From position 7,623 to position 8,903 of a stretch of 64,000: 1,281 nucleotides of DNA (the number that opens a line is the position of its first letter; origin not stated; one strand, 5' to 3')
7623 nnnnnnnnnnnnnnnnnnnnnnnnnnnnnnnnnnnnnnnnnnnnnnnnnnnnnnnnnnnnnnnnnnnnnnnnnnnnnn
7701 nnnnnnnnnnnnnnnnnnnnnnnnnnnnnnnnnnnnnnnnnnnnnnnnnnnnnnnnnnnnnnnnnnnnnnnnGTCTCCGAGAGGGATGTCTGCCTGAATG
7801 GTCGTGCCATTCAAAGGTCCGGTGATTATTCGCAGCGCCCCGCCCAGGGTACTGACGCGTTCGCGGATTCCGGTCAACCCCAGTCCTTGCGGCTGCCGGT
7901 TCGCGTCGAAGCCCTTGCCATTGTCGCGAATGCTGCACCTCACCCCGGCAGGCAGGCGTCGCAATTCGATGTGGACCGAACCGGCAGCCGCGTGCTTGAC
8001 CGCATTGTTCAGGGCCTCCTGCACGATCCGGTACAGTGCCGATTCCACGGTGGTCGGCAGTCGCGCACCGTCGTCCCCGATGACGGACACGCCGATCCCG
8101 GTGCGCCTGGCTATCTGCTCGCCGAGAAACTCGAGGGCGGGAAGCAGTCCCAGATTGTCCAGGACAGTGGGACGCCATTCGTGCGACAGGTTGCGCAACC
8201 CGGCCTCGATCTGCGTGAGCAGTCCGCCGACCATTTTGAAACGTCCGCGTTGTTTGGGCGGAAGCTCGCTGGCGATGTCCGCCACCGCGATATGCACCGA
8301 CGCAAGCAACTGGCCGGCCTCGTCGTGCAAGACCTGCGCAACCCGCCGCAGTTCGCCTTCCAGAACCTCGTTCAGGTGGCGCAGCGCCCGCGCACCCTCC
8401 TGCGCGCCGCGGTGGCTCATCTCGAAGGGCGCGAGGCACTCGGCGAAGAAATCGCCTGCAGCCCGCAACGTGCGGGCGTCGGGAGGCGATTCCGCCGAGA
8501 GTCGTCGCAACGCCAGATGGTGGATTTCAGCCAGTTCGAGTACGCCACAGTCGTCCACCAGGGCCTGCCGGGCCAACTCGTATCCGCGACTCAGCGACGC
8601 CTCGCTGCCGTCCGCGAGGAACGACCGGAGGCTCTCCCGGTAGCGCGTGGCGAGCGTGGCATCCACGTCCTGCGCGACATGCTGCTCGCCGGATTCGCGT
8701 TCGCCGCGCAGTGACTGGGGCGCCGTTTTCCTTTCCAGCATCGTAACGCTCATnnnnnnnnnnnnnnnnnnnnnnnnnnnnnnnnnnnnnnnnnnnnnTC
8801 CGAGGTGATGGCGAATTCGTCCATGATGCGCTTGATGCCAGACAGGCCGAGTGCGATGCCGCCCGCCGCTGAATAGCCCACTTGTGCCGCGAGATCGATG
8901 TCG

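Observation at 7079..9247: RsbT-like serine kinase coupled to an RsbU_N-containing histidine kinase: partner-switch parts rewired onto a two-component output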

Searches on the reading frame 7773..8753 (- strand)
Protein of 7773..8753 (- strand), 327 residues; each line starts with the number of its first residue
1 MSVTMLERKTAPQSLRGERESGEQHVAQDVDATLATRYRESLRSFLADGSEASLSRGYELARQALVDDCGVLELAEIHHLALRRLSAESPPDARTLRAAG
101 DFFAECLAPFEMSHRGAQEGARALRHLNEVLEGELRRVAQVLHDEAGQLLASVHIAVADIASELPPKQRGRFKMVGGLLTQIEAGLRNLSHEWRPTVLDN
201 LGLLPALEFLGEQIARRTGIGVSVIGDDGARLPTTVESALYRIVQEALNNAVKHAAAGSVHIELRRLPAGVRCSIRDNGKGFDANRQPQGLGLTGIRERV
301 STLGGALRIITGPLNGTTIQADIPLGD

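Call 7: search_protein_families(library=pfam, proteins=[window:7773-8753:-], max_evalue=0.01)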
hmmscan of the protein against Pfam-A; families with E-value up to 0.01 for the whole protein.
window:7773-8753:- (327 aa): 5 families
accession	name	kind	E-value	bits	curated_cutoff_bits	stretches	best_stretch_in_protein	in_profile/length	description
PF02518.31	HATPase_c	-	9.6e-16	58.6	26.4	1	236-325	2-109/111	Histidine kinase-, DNA gyrase B-, and HSP90-like ATPase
PF08673.15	RsbU_N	-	1.1e-08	35.6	25.5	1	37-112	2-74/75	Phosphoserine phosphatase RsbU, N-terminal domain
PF13581.12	HATPase_c_2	-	2.9e-07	31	27.4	1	232-290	24-87/127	Histidine kinase-like ATPase domain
PF07730.19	HisKA_3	-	0.00016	22.6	24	1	134-198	1-68/68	Histidine kinase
PF13589.12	HATPase_c_3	-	0.0076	16.7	25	0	243-285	6-48/137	Histidine kinase-, DNA gyrase B-, and HSP90-like ATPase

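Call 16: search_protein_families(library=ncbifam, proteins=[window:7773-8753:-], max_evalue=0.01)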
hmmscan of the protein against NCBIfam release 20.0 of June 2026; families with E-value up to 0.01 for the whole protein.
window:7773-8753:- (327 aa): 13 families
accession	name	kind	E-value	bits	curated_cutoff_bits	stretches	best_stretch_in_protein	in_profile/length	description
NF052443.1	SensHisKinMctS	equivalog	1.8e-34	118.9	700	1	129-324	245-447/457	two-component system sensor histidine kinase MctS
NF008649.0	PRK11644.1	equivalog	1.5e-30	106.4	408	1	132-324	301-495/499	signal transduction histidine-protein kinase/phosphatase UhpB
NF052531.1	Strep_LiaS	equivalog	2.3e-26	92.9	450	1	121-325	119-327/328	envelope stress sensor histidine kinase LiaS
NF008184.0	PRK10935.1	equivalog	4.6e-15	55.3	553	1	137-320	366-554/565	nitrate/nitrite two-component system sensor histidine kinase NarQ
NF007896.0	PRK10600.1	equivalog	7.7e-14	51.2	578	1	134-318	390-578/598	nitrate/nitrite two-component system sensor histidine kinase NarX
NF047786.1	his_kin_MadS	equivalog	1.1e-13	51.1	500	1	128-324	224-434/434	MadS family sensor histidine kinase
NF047322.1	HK_morpho_MacS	equivalog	3.8e-11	42.8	300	1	129-324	177-367/367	MacS family sensor histidine kinase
NF041832.1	near_NosP_CTERM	subfamily_domain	0.00019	20.6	400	1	238-287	119-168/370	NahK/ErcS family hybrid sensor histidine kinase/response regulator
TIGR02966.1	phoR_proteo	equivalog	0.00061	18.9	334.2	1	234-285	224-276/333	phosphate regulon sensor histidine kinase PhoR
NF003144.0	PRK04069.1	equivalog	0.0007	19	145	1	244-302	47-109/161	anti-sigma B factor RsbW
NF040691.1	MtrAB_MtrB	equivalog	0.0032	16.6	450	1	212-285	360-433/507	MtrAB system histidine kinase MtrB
NF051872.1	HisKinPhyk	equivalog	0.0042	15.7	750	1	244-320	454-533/537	sensor histidine kinase PhyK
NF046044.1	PnpS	equivalog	0.0084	15.2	400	0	235-288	281-335/390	two-component system histidine kinase PnpS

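Call 18: search_solved_structures(query=window:7773-8753:-, max_evalue=1, show_alignments=0)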
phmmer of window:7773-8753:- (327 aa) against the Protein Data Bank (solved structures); distinct sequences matched with E-value up to 1: 20.
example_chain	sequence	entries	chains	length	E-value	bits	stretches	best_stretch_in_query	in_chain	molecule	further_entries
4gt8_A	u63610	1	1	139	6.9e-13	52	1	230-326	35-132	Sensor protein vraS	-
3gig_A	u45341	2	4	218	3.8e-08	36.4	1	133-324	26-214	Sensor histidine kinase desK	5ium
7ssj_A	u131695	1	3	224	4.1e-08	36.3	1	133-324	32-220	Sensor histidine kinase DesK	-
3ehf_A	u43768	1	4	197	6.5e-08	35.7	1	134-324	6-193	Sensor kinase (YocF protein)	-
3gie_A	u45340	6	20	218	4.6e-07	32.9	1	133-324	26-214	Sensor histidine kinase desK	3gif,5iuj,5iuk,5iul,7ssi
3zxo_A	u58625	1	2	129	5.2e-07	32.7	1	240-325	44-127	REDOX SENSOR HISTIDINE KINASE RESPONSE REGULATOR DEVS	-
8sbm_A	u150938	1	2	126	2.2e-06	30.6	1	240-325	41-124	GAF domain-containing protein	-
3ehh_A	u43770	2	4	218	2.4e-06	30.5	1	232-324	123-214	Sensor kinase (YocF protein)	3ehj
3ehg_A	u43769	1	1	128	3e-06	30.2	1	237-324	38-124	Sensor kinase (YocF protein)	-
3zxq_A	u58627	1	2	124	2.8e-05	27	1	237-325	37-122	HYPOXIA SENSOR HISTIDINE KINASE RESPONSE REGULATOR DOST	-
1ys3_A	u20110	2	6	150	0.004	19.9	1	239-286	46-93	Sensor-type histidine kinase prrB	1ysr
2j6z_A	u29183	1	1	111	0.039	16.7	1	33-139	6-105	PHOSPHOSERINE PHOSPHATASE RSBU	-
2j70_A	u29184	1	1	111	0.04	16.7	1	33-139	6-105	PHOSPHOSERINE PHOSPHATASE RSBU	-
2j6y_A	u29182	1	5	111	0.14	14.9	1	33-139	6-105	PHOSPHOSERINE PHOSPHATASE RSBU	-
4bae_A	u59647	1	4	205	0.18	14.5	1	229-294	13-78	DNA GYRASE SUBUNIT B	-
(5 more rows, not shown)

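Call 36: find_related_loci(query=A2, collection=genome_contigs, flank=10000)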
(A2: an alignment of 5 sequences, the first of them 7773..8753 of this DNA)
Query A2 (327 aa) in genome_contigs; peptide patterns used: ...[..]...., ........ (x = any residue, [..] = any of these).
150 stretches matched a pattern; 21 encode a relative of the query (tblastn E <= 1e-3); 21 distinct loci.
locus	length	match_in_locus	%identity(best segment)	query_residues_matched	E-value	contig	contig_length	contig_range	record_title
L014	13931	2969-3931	68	1-326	6e-136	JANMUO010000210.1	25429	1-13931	MAG: Betaproteobacteria bacterium isolate SOY_1_B_metabat.29 SOY_1_B_k141_4285789, whole genome shotgun sequence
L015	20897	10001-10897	69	29-325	4e-124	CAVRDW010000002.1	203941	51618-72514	MAG: uncultured beta proteobacterium isolate MFD10007.bin.2.212 genome assembly, contig: contig_34161, whole genome shot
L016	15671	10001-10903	65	29-327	1e-118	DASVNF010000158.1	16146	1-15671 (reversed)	MAG TPA_asm: Burkholderiales bacterium isolate SMAG_U3119 k141_645248, whole genome shotgun sequence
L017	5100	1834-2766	60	22-325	1e-114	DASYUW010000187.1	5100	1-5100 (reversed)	MAG TPA_asm: Burkholderiales bacterium isolate SMAG_U4605 k141_999181, whole genome shotgun sequence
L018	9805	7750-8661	62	25-325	1e-112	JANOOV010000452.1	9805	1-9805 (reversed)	MAG: Gammaproteobacteria bacterium isolate VAR_43_metabat_102 VAR_43_k141_5000160, whole genome shotgun sequence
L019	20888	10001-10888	62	34-327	2e-111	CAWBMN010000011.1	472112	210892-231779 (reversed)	MAG: uncultured beta proteobacterium isolate MFD02242.bin.1.57 genome assembly, contig: contig_5864, whole genome shotgu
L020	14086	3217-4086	62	38-325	2e-110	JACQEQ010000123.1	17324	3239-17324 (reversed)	MAG: Gammaproteobacteria bacterium isolate NC_groundwater_1025_Pr1_S-0.65um_55_8 Montesol18_Sp65_coassembly_scaffold_427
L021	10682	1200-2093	56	34-325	3e-103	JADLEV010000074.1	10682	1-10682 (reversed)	MAG: Gammaproteobacteria bacterium isolate SJ34 c_000001399500, whole genome shotgun sequence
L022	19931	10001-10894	55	34-326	2e-98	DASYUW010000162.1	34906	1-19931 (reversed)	MAG TPA_asm: Burkholderiales bacterium isolate SMAG_U4605 k141_1306718, whole genome shotgun sequence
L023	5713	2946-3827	51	38-326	8e-85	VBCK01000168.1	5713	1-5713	MAG: Betaproteobacteria bacterium isolate BP_15 14_0929_12_30cm_scaffold_12760, whole genome shotgun sequence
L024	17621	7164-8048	51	38-327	6e-84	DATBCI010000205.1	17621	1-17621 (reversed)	MAG TPA_asm: Burkholderiaceae bacterium isolate SMAG_U5781 k141_3442109, whole genome shotgun sequence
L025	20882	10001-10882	51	38-326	4e-81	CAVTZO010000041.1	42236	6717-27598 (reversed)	MAG: uncultured beta proteobacterium isolate MFD04570.bin.3.19 genome assembly, contig: contig_226935, whole genome shot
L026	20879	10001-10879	50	38-325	2e-80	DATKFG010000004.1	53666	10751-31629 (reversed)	MAG TPA_asm: Burkholderiaceae bacterium isolate SMAG_U14519 k141_3054301, whole genome shotgun sequence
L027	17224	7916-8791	49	38-324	1e-76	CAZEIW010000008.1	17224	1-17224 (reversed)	MAG TPA_asm: uncultured Burkholderiaceae bacterium isolate binchicken_co279_164 genome assembly, contig: k141_2799807, w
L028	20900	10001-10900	46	34-325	2e-75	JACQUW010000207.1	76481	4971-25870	MAG: Deltaproteobacteria bacterium isolate NC_groundwater_1447_Ag_S-0.65um_55_23 S_p65_S5_coassembly_k141_2545764, whole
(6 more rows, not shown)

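Call 52: find_homologous_proteins(query=window:7773-8753:-, max_evalue=1e-10)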
Query window:7773-8753:- (327 aa): 1513 proteins with E <= 1e-10 among 8000 candidates; the best 120 are listed.
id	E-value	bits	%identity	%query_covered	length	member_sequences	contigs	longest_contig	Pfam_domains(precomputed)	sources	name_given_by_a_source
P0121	5.6e-207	704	100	100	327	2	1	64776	PF08673.16,PF13581.13,PF02518.32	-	-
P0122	4.3e-175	600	84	100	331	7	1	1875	PF08673.16,PF13581.13,PF02518.32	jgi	jgi:signal transduction histidine kinase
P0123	1.7e-168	578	82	100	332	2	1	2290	PF08673.16,PF13581.13,PF02518.32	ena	-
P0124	1.5e-164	565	81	100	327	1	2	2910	PF08673.16,PF13581.13,PF02518.32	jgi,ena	-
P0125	1.3e-144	500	73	100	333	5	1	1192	PF08673.16,PF13581.13,PF02518.32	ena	-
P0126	5.3e-140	484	70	100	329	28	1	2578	PF08673.16,PF13581.13,PF07730.20,PF02518.32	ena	-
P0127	2.5e-134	466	70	100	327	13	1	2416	PF08673.16,PF07730.20,PF02518.32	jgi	jgi:signal transduction histidine kinase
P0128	3.5e-131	455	68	100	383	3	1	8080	PF08673.16,PF13581.13,PF07730.20,PF02518.32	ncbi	ncbi:MAG: ATP-binding protein [Woeseia sp.]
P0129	7.8e-131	454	69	100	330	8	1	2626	PF08673.16,PF13581.13,PF07730.20,PF02518.32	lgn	-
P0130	1.3e-129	450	69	100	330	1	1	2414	PF08673.16,PF13581.13,PF02518.32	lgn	-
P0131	6.7e-128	445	68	100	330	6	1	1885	PF08673.16,PF13581.13,PF07730.20,PF02518.32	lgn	-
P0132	2.6e-127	443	73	90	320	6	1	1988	PF08673.16,PF02518.32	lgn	-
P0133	6.1e-127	441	68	100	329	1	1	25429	PF08673.16,PF13581.13,PF07730.20,PF02518.32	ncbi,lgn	-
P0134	6.3e-126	438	71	91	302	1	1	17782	PF08673.16,PF13581.13,PF07730.20,PF02518.32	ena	-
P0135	1.0e-125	437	70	91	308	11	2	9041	PF08673.16,PF13581.13,PF07730.20,PF02518.32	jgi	-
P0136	1.8e-125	437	70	91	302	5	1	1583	PF08673.16,PF13581.13,PF07730.20,PF02518.32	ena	-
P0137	2.4e-125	436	65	100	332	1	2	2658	PF08673.16,PF13581.13,PF07730.20,PF02518.32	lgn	-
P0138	5.4e-125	435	70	91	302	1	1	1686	PF08673.16,PF13581.13,PF07730.20,PF02518.32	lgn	-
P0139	1.5e-124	434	70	91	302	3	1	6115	PF08673.16,PF13581.13,PF07730.20,PF02518.32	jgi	jgi:signal transduction histidine kinase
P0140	2.5e-124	433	69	94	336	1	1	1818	PF08673.16,PF13581.13,PF07730.20,PF02518.32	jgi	jgi:signal transduction histidine kinase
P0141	3.6e-124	432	70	90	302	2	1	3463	PF08673.16,PF13581.13,PF07730.20,PF02518.32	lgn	-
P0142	6.1e-124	432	70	91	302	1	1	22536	PF08673.16,PF13581.13,PF07730.20,PF02518.32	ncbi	-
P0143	1.4e-123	430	69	91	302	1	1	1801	PF08673.16,PF13581.13,PF07730.20,PF02518.32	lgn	-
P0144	1.8e-123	430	69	90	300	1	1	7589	PF08673.16,PF13581.13,PF07730.20,PF02518.32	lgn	-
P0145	1.9e-123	430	70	90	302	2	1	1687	PF08673.16,PF13581.13,PF07730.20,PF02518.32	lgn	-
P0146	3.0e-123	429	70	90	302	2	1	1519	PF08673.16,PF13581.13,PF07730.20,PF02518.32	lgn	-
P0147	8.0e-122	425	70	89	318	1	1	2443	PF08673.16,PF13581.13,PF07730.20,PF02518.32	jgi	jgi:signal transduction histidine kinase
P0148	9.0e-122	424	64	97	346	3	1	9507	PF08673.16,PF13581.13,PF07730.20,PF02518.32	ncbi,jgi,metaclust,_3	metaclust:\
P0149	2.6e-121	423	69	91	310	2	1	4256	PF08673.16,PF13581.13,PF07730.20,PF02518.32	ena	-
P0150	5.0e-121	422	70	90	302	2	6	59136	PF08673.16,PF13581.13,PF07730.20,PF02518.32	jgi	jgi:two-component system sensor histidine kinase UhpB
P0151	7.9e-121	421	63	99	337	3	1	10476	PF13581.13,PF07730.20,PF02518.32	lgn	-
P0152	1.4e-120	421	68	91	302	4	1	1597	PF08673.16,PF13581.13,PF07730.20,PF02518.32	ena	-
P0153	4.0e-120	419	67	91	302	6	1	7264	PF08673.16,PF13581.13,PF07730.20,PF02518.32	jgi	jgi:two-component system, NarL family, sensor histidine kinase UhpB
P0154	5.4e-120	419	67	91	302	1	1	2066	PF08673.16,PF13581.13,PF07730.20,PF02518.32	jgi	jgi:signal transduction histidine kinase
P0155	2.6e-119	416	67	91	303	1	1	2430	PF08673.16,PF13581.13,PF07730.20,PF02518.32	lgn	-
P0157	2.7e-118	413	65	91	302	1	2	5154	PF08673.16,PF13581.13,PF07730.20,PF02518.32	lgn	-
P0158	2.9e-118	413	65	91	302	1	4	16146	PF08673.16,PF13581.13,PF07730.20,PF02518.32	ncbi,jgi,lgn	ncbi:MAG TPA: ATP-binding protein [Burkholderiales bacterium]|jgi:signal transduction histidine kina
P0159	3.2e-117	410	67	90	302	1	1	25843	PF08673.16,PF13581.13,PF07730.20,PF02518.32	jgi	-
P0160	3.8e-117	409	63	100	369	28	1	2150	PF08673.16,PF13581.13,PF02518.32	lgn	-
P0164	2.8e-116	406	67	90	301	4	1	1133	PF08673.16,PF07730.20,PF02518.32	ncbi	-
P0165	3.6e-116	406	67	90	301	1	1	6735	PF08673.16,PF13581.13,PF07730.20,PF02518.32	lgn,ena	-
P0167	5.7e-116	405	65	90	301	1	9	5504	PF08673.16,PF13581.13,PF07730.20,PF02518.32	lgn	-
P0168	6.8e-114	399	65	90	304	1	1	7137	PF08673.16,PF07730.20,PF02518.32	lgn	-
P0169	2.2e-113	397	65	90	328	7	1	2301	PF08673.16,PF07730.20,PF02518.32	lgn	-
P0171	3.3e-113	396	66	90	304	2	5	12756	PF08673.16,PF13581.13,PF07730.20,PF02518.32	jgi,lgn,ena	jgi:signal transduction histidine kinase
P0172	4.7e-113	396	66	90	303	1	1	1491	PF08673.16,PF13581.13,PF07730.20,PF02518.32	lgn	-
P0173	7.4e-113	395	67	89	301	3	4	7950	PF08673.16,PF13581.13,PF07730.20,PF02518.32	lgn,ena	-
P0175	2.1e-112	394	66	90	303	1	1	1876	PF08673.16,PF13581.13,PF07730.20,PF02518.32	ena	-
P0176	4.6e-112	393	66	90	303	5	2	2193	PF08673.16,PF13581.13,PF07730.20,PF02518.32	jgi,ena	-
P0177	7.9e-112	392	65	90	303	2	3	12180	PF08673.16,PF13581.13,PF07730.20,PF02518.32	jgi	-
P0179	2.9e-111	390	65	90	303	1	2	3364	PF08673.16,PF13581.13,PF07730.20,PF02518.32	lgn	-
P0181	4.5e-111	389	65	90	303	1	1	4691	PF08673.16,PF13581.13,PF07730.20,PF02518.32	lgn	-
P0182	4.7e-111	389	65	90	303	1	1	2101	PF08673.16,PF13581.13,PF07730.20,PF02518.32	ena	-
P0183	1.0e-110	388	65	90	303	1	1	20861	PF08673.16,PF13581.13,PF07730.20,PF02518.32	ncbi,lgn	-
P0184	1.2e-110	388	64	90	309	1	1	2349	PF08673.16,PF13581.13,PF07730.20,PF02518.32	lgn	-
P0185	1.2e-110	388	65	90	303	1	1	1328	PF08673.16,PF13581.13,PF07730.20,PF02518.32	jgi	jgi:two-component system sensor histidine kinase UhpB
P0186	1.4e-110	388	64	90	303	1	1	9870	PF08673.16,PF13581.13,PF07730.20,PF02518.32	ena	-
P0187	2.5e-110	387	65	90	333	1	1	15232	PF08673.16,PF13581.13,PF07730.20,PF02518.32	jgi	jgi:signal transduction histidine kinase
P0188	3.7e-110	386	64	90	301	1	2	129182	PF08673.16,PF13581.13,PF07730.20,PF02518.32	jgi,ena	jgi:signal transduction histidine kinase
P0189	5.9e-110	386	64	91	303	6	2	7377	PF08673.16,PF13581.13,PF07730.20,PF02518.32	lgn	-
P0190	6.2e-110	386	63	90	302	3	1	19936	PF08673.16,PF13581.13,PF07730.20,PF02518.32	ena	-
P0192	1.0e-109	385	64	90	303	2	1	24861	PF08673.16,PF13581.13,PF07730.20,PF02518.32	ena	-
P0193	1.0e-109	385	63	89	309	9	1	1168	PF08673.16,PF13581.13,PF07730.20,PF02518.32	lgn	-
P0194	1.2e-109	385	63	91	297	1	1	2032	PF08673.16,PF13581.13,PF07730.20,PF02518.32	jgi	jgi:signal transduction histidine kinase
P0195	1.4e-109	384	64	90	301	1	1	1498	PF08673.16,PF13581.13,PF07730.20,PF02518.32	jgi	jgi:signal transduction histidine kinase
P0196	1.9e-109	384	65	89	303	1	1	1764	PF08673.16,PF13581.13,PF07730.20,PF02518.32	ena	-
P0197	2.2e-109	384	67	89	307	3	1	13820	PF08673.16,PF13581.13,PF07730.20,PF02518.32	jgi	jgi:signal transduction histidine kinase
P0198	2.4e-109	384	64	90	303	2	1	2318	PF08673.16,PF13581.13,PF07730.20,PF02518.32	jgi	jgi:signal transduction histidine kinase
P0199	3.2e-109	383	63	89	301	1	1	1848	PF08673.16,PF13581.13,PF07730.20,PF02518.32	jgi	jgi:signal transduction histidine kinase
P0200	4.0e-109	383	65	89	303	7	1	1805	PF08673.16,PF13581.13,PF07730.20,PF02518.32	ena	-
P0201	4.9e-109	383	63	90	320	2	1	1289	PF08673.16,PF13581.13,PF07730.20,PF02518.32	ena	-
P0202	8.9e-109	382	62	90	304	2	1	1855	PF08673.16,PF13581.13,PF07730.20,PF02518.32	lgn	-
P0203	1.6e-108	381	64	92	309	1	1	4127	PF08673.16,PF13581.13,PF07730.20,PF02518.32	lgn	-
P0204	1.7e-108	381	64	90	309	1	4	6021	PF08673.16,PF13581.13,PF07730.20,PF02518.32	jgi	jgi:signal transduction histidine kinase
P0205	2.0e-108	381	63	89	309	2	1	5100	PF08673.16,PF13581.13,PF07730.20,PF02518.32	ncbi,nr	ncbi:MAG TPA: ATP-binding protein [Burkholderiales bacterium]|nr:ATP-binding protein [Burkholderiale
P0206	2.1e-108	381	62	91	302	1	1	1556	PF08673.16,PF13581.13,PF07730.20,PF02518.32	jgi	jgi:signal transduction histidine kinase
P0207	3.3e-108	380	63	90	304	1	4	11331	PF08673.16,PF13581.13,PF07730.20,PF02518.32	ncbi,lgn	-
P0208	4.3e-108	380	62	91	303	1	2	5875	PF08673.16,PF13581.13,PF07730.20,PF02518.32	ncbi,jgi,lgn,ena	-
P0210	5.5e-108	379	63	91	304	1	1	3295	PF08673.16,PF13581.13,PF07730.20,PF02518.32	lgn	-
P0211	7.1e-108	379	62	90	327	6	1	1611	PF08673.16,PF13581.13,PF07730.20,PF02518.32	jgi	-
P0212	9.0e-108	378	64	90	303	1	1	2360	PF08673.16,PF13581.13,PF07730.20,PF02518.32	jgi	-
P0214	1.3e-107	378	62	92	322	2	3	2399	PF08673.16,PF13581.13,PF07730.20,PF02518.32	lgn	-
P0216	4.3e-107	376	64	91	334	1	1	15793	PF13581.13,PF02518.32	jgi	jgi:signal transduction histidine kinase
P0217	5.1e-107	376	64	88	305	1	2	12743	PF08673.16,PF13581.13,PF07730.20,PF02518.32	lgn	-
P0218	9.1e-107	375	63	90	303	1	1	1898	PF08673.16,PF13581.13,PF07730.20,PF02518.32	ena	-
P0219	9.4e-107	375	64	90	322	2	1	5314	PF08673.16,PF13581.13,PF07730.20,PF02518.32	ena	-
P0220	9.5e-107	375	62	91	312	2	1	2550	PF08673.16,PF13581.13,PF07730.20,PF02518.32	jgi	-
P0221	2.1e-106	374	63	89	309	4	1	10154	PF08673.16,PF13581.13,PF07730.20,PF02518.32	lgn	-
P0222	3.1e-106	373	60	91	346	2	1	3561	PF08673.16,PF07730.20,PF02518.32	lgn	-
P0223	3.6e-106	373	60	91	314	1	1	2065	PF08673.16,PF13581.13,PF07730.20,PF02518.32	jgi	jgi:signal transduction histidine kinase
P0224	7.7e-106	372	61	90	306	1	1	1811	PF08673.16,PF13581.13,PF07730.20,PF02518.32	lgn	-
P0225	8.6e-106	372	58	98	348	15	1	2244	PF08673.16,PF07730.20,PF02518.32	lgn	-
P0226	9.1e-106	372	60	90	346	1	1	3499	PF08673.16,PF13581.13,PF07730.20,PF02518.32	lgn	-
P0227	9.6e-106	372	62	89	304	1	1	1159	PF08673.16,PF13581.13,PF07730.20,PF02518.32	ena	-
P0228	1.1e-105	372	63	90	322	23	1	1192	PF08673.16,PF13581.13,PF07730.20,PF02518.32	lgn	-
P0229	1.3e-105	371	61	90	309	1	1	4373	PF08673.16,PF13581.13,PF07730.20,PF02518.32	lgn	-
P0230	2.9e-105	370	63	89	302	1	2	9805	PF08673.16,PF13581.13,PF07730.20,PF02518.32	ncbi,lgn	-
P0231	3.8e-105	370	63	89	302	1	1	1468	PF08673.16,PF13581.13,PF07730.20,PF02518.32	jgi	-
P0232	5.2e-105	369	61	90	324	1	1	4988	PF08673.16,PF13581.13,PF07730.20,PF02518.32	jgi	jgi:signal transduction histidine kinase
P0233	7.5e-105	369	62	90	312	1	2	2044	PF08673.16,PF13581.13,PF07730.20,PF02518.32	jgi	jgi:signal transduction histidine kinase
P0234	1.2e-104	368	61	90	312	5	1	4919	PF08673.16,PF13581.13,PF07730.20,PF02518.32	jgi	jgi:signal transduction histidine kinase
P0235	1.3e-104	368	60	91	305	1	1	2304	PF08673.16,PF07730.20,PF02518.32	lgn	-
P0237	2.3e-104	367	63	89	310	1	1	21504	PF08673.16,PF13581.13,PF07730.20,PF02518.32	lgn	-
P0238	2.6e-104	367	62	90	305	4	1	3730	PF08673.16,PF13581.13,PF07730.20,PF02518.32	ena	-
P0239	4.4e-104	366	63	90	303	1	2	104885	PF08673.16,PF13581.13,PF07730.20,PF02518.32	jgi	jgi:two-component system sensor histidine kinase UhpB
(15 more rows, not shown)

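Call 53: find_encoding_contigs(protein=P0128, flank=6000, max_places=1)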
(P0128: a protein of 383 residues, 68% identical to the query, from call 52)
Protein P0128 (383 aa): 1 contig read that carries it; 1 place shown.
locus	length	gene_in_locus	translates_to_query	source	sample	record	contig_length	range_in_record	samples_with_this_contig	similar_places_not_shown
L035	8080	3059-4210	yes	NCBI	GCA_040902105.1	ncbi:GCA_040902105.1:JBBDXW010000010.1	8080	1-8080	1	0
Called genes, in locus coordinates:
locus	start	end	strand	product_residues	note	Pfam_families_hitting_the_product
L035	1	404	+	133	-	?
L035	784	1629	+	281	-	PF11999:Ice_binding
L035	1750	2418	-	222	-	PF00081:Sod_Fe_N, PF02777:Sod_Fe_C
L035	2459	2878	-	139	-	PF04972:BON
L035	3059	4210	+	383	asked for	PF08673:RsbU_N (weak), PF07730:HisKA_3 (weak), PF13581:HATPase_c_2, PF02518:HATPase_c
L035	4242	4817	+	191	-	PF00072:Response_reg, PF00196:GerE, PF04545:Sigma70_r4 (weak), PF08281:Sigma70_r4_2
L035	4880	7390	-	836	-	PF00512:HisKA, PF02518:HATPase_c, PF00072:Response_reg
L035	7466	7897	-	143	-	PF00072:Response_reg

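Call 54: find_encoding_contigs(protein=P0151, flank=6000, max_places=1)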
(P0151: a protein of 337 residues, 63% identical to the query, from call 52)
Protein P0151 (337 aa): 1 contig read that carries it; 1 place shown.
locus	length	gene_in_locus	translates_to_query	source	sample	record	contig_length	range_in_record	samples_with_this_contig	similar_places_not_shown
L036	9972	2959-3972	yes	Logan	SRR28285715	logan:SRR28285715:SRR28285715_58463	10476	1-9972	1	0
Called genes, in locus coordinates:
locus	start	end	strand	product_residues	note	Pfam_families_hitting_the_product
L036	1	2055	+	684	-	?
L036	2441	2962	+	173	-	PF13581:HATPase_c_2, PF02518:HATPase_c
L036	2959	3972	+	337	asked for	PF07730:HisKA_3 (weak), PF13581:HATPase_c_2, PF02518:HATPase_c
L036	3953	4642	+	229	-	PF00072:Response_reg, PF00196:GerE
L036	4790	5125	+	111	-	-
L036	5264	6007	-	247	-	PF01203:T2SSN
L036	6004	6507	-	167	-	PF04612:T2SSM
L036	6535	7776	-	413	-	PF05134:T2SSL, PF12693:GspL_C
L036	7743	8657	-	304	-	PF21687:T2SSK_1st, PF12836:HHH_3 (faint), PF03934:T2SSK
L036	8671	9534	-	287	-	PF07963:N_methyl (weak), PF11612:T2SSJ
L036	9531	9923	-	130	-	PF07963:N_methyl, PF02501:T2SSI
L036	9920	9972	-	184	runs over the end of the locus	?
